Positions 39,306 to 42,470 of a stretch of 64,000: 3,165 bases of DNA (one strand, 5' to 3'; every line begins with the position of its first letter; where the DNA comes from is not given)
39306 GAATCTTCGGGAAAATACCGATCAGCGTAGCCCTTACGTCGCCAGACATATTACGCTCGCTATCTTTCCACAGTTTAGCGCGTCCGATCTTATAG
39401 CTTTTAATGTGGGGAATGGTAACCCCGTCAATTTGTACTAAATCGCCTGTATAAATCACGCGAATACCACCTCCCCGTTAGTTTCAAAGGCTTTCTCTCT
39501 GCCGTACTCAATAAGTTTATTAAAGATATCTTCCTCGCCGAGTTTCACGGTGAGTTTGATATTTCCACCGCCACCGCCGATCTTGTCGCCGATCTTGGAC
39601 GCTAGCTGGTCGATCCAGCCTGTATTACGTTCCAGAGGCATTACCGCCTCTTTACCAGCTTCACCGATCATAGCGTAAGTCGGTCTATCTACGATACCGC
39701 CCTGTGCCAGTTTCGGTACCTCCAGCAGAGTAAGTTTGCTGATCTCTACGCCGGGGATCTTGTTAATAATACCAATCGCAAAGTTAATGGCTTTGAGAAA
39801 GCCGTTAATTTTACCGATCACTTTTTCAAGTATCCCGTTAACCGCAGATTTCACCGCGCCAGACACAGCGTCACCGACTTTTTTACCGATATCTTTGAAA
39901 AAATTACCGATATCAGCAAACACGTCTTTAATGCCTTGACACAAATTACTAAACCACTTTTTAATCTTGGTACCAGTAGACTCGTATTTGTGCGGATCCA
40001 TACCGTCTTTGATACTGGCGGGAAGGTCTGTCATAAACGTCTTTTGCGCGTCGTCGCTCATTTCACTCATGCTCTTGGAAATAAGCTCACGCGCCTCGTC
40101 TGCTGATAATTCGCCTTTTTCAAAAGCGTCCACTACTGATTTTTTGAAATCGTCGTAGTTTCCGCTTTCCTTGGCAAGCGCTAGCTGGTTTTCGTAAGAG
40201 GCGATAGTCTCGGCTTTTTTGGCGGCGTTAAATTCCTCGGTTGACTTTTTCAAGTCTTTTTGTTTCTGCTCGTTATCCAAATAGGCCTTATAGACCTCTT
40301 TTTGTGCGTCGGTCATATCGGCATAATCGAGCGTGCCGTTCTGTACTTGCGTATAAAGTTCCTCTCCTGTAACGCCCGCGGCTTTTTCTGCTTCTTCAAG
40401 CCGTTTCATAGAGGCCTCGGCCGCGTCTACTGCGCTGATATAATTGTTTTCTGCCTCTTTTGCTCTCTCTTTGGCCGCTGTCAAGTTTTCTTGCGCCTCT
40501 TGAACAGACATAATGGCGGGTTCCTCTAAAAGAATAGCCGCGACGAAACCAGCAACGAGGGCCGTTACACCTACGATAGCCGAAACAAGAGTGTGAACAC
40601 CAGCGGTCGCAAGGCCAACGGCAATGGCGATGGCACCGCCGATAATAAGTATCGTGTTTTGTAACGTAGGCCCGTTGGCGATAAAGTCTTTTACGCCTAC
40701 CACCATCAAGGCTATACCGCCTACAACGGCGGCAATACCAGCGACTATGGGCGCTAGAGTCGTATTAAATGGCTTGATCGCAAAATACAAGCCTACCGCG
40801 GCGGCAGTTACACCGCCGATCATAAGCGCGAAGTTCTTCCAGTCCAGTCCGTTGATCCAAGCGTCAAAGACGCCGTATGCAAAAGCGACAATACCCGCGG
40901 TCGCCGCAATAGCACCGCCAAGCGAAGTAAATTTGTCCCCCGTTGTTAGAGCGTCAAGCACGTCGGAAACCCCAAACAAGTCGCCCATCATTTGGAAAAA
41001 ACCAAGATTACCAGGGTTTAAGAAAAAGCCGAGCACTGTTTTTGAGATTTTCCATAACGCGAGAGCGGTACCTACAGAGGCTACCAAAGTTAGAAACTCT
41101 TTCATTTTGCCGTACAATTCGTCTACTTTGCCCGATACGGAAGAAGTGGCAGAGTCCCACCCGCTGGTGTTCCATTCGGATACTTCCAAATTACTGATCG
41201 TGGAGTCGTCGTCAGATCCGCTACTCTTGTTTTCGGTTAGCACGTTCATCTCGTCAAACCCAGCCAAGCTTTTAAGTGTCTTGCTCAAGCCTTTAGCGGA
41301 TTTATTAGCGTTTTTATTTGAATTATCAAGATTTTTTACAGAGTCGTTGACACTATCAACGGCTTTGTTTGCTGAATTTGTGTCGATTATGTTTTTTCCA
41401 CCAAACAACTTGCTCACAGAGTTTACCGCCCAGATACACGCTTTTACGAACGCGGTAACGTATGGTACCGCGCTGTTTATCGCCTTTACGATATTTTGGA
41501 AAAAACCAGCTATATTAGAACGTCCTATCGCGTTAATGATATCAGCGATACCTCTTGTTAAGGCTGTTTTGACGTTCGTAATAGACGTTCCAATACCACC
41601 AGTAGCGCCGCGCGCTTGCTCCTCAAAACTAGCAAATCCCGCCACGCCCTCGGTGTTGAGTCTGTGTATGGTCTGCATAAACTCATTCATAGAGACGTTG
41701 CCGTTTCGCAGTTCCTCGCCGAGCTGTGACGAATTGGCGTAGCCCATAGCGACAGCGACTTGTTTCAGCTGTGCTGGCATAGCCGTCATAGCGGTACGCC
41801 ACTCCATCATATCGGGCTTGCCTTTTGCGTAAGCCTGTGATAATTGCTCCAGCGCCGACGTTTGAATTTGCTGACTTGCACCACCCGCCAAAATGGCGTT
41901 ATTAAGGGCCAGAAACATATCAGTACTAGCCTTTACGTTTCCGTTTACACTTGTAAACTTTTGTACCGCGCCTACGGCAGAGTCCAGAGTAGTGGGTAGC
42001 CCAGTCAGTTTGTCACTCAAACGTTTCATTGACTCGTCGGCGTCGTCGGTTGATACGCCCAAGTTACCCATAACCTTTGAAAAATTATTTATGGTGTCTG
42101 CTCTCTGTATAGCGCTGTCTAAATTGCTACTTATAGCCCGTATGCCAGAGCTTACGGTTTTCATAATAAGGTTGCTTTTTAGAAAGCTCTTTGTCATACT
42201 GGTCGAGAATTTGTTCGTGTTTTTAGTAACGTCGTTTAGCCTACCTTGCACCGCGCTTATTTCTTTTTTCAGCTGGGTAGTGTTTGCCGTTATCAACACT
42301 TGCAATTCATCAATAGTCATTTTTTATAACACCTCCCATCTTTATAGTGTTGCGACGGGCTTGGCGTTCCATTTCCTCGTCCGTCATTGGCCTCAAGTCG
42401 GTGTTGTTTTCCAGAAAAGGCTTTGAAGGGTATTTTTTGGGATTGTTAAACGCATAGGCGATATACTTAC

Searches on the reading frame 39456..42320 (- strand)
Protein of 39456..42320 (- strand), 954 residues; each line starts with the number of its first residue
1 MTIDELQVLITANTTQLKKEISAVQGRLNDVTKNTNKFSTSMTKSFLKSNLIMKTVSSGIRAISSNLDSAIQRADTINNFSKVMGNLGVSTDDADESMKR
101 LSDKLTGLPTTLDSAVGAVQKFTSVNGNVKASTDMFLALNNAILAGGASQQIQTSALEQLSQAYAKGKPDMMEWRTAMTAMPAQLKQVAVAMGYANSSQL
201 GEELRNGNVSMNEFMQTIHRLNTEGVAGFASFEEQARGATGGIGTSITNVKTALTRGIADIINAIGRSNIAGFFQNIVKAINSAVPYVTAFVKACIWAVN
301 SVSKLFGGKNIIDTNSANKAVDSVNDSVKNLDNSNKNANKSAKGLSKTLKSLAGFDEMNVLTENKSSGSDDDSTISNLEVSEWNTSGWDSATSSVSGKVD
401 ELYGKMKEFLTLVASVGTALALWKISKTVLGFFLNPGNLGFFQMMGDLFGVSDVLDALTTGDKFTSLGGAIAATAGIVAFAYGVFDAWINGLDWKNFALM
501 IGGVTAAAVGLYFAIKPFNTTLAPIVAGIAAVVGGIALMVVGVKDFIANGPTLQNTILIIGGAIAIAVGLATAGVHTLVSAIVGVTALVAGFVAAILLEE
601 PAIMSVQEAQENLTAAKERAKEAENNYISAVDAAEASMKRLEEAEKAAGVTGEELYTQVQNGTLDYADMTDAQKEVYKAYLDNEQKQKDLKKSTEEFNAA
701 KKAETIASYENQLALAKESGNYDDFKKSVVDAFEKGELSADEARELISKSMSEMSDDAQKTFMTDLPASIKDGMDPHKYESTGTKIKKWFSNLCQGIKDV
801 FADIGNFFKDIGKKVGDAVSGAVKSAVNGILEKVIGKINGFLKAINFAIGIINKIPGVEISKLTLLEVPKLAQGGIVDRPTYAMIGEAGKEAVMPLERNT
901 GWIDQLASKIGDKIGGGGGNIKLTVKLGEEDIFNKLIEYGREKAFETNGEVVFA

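Call 75: search_protein_families(library=phrogs, proteins=[window:39456-42320:-], max_evalue=0.00001)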
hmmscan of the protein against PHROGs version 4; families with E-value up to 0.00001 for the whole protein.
window:39456-42320:- (954 aa): 14 families
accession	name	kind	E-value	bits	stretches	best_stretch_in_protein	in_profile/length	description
phrog_35723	-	unknown function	1.5e-68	232.8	1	40-293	189-448/1720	-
phrog_1686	-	tail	7.5e-54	184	1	13-543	72-500/1224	tail length tape measure protein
phrog_7972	-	unknown function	3.8e-47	162.6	1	14-352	28-373/687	-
phrog_1204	-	tail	4.5e-44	151.7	1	7-593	133-739/1483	tail protein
phrog_1535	-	tail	1.8e-34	120.1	2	423-951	745-1147/1152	tail length tape measure protein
phrog_167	-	tail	2.4e-15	56.4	1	12-891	304-1051/1555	tail length tape measure protein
phrog_34082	-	tail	2.3e-13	50.8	1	785-906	422-538/579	tail length tape measure protein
phrog_7740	-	tail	1.6e-11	43.3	1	20-283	35-304/2151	tail length tape measure protein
phrog_17020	-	unknown function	1.3e-08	35.4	1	760-911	131-299/353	-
phrog_3981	-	tail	1.4e-08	35.3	1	500-892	245-508/584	tail length tape measure protein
phrog_12798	-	tail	1.4e-07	31.1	1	864-934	934-1002/1031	tail length tape measure protein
phrog_1068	-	tail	1.4e-06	28.3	1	789-935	451-604/706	tail length tape measure protein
phrog_339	-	tail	1.4e-06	27.9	1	3-343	6-330/1123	tail length tape measure protein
phrog_5448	-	tail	2e-06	25.9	1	611-860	1337-1578/3103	tail length tape measure protein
